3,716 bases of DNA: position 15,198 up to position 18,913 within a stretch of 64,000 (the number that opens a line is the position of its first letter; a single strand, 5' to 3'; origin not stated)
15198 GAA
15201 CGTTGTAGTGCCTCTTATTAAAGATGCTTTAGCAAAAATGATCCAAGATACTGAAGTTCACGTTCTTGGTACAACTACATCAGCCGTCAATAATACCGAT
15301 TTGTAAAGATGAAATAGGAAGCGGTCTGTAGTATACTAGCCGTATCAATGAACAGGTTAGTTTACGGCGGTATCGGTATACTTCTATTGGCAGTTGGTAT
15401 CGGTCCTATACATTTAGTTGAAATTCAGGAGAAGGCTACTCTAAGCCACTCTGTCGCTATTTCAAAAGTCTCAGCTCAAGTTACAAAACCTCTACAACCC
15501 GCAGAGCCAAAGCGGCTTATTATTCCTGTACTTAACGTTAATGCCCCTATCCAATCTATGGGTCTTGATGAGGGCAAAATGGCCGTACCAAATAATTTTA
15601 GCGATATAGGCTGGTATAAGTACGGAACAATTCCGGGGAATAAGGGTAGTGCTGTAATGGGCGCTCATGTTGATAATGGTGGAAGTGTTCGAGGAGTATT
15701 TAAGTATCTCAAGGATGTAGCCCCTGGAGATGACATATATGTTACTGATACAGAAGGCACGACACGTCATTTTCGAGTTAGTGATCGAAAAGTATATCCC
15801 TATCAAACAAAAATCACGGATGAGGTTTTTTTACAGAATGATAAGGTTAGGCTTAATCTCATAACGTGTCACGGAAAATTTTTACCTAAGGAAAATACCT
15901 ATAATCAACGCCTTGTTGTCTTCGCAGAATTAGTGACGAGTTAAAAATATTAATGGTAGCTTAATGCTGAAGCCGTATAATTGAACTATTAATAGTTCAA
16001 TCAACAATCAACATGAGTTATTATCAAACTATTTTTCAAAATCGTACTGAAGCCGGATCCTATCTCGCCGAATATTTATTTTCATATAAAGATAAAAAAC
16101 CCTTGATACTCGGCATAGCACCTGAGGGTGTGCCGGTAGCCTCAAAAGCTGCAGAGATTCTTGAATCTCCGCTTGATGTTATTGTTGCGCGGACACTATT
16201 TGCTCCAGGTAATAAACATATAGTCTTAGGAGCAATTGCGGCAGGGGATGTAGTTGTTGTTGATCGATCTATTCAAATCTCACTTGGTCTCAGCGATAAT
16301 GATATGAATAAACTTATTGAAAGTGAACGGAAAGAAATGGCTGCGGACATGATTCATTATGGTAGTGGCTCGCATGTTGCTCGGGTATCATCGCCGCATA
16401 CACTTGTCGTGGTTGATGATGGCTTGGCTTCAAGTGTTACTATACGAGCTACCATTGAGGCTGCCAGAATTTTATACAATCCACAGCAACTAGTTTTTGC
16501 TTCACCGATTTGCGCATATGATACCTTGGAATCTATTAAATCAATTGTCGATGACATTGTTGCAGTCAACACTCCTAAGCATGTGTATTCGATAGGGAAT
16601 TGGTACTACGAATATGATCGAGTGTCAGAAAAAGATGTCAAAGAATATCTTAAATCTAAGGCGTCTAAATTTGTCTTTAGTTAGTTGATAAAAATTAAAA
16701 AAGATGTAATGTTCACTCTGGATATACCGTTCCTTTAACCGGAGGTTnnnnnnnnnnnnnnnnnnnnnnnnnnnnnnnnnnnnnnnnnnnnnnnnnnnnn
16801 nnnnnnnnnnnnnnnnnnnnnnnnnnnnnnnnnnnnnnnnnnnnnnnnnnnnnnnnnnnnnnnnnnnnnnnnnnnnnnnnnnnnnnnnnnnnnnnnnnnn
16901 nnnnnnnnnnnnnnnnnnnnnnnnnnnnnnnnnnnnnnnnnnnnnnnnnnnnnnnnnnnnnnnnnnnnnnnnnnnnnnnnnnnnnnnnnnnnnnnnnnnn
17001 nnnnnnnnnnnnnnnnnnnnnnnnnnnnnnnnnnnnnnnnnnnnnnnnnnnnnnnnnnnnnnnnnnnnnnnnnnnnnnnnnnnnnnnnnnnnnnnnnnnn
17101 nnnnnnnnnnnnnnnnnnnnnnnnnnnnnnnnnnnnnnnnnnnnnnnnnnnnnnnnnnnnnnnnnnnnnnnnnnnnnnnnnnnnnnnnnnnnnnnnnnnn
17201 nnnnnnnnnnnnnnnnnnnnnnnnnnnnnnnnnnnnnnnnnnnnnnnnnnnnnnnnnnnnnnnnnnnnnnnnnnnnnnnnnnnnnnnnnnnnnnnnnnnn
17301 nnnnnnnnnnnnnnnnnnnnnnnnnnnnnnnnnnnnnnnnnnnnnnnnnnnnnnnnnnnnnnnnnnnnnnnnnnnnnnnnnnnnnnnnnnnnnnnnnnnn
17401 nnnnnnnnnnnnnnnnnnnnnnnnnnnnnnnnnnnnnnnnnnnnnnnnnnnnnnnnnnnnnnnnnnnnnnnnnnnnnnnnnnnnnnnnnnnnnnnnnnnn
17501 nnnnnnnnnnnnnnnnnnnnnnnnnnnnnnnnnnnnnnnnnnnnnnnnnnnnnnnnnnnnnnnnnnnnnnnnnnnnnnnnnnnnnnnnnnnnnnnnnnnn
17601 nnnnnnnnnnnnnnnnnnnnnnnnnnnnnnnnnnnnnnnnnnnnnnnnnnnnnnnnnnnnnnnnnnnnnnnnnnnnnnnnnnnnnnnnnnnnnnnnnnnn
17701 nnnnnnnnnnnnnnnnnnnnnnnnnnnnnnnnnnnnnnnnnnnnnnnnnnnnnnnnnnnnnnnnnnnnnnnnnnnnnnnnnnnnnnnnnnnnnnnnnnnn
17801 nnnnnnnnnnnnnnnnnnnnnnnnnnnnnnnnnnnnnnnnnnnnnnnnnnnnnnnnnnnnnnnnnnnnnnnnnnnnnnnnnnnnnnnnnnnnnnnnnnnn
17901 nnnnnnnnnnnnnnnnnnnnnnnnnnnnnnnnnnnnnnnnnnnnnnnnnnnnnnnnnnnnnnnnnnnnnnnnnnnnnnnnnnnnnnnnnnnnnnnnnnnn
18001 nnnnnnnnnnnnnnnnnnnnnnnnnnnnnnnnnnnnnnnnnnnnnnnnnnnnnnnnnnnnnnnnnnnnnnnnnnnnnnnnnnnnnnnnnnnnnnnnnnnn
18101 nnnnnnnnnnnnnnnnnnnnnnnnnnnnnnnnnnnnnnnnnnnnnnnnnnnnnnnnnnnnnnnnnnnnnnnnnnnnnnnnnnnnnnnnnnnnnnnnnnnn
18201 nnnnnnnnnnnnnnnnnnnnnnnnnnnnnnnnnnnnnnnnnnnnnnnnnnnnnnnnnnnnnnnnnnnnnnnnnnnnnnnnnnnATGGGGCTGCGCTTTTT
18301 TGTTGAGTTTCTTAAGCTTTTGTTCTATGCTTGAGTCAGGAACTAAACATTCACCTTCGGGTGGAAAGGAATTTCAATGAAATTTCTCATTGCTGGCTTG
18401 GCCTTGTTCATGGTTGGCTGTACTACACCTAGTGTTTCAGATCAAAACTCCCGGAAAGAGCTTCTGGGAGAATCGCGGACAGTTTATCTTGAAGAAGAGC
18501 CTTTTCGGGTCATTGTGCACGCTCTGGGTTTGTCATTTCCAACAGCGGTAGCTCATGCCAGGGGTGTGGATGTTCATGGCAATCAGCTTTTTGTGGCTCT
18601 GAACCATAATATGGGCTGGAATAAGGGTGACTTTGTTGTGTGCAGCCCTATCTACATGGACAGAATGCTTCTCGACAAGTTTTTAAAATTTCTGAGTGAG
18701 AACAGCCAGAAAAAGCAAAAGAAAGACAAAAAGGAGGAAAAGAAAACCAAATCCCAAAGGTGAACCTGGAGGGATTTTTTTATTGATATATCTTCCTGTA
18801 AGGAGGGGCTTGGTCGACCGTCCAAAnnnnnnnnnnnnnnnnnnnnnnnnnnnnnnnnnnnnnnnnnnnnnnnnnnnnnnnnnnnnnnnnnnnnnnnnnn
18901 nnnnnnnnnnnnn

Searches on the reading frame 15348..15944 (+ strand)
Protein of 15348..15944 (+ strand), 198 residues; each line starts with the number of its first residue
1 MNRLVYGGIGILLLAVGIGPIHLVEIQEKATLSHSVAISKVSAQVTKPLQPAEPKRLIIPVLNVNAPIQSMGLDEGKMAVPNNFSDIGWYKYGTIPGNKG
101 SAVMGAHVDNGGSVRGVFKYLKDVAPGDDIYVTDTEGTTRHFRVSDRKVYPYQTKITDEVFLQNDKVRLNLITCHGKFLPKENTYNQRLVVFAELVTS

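Call 3: search_protein_families(library=pfam, proteins=[window:15348-15944:+], max_evalue=0.01)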
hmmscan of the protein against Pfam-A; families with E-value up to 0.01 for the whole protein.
window:15348-15944:+ (198 aa): 1 family
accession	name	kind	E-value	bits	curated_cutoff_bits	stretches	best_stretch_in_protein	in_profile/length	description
PF04203.18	Sortase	-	2.1e-22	79.7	26.6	1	58-196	2-125/125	Sortase domain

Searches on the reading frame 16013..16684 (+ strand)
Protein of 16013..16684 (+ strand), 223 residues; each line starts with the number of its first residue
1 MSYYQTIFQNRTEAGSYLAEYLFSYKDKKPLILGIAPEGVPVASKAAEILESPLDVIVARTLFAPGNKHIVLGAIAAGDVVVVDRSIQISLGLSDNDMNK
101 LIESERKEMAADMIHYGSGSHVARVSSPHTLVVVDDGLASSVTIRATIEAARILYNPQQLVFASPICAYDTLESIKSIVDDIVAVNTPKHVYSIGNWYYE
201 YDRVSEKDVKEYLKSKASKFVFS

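Call 3: search_protein_families(library=pfam, proteins=[window:16013-16684:+], max_evalue=0.01)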
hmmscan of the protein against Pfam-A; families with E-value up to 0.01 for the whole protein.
window:16013-16684:+ (223 aa): 1 family
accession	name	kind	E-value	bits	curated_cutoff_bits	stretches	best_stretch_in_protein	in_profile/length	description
PF00156.33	Pribosyltran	-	3.5e-08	33.4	26.3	1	13-151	14-110/158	Phosphoribosyl transferase domain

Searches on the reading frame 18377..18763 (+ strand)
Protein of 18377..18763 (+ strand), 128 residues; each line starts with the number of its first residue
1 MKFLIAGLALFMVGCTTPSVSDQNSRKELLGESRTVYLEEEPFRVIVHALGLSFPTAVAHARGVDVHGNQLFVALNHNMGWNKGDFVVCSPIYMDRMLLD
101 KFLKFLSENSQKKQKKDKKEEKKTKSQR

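Call 3: search_protein_families(library=pfam, proteins=[window:18377-18763:+], max_evalue=0.01)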
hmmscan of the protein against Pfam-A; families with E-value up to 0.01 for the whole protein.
window:18377-18763:+ (128 aa): 0 families

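Call 4: search_protein_families(library=ncbifam, proteins=[window:18377-18763:+], max_evalue=0.01)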
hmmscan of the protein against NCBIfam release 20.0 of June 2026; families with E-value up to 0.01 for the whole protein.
window:18377-18763:+ (128 aa): 1 family
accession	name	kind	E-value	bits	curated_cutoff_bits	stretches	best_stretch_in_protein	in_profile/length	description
NF041101.1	manno_glu_gly_synth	equivalog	0.0057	15.4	640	1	47-106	108-166/431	mannosylglucosylglycerate synthase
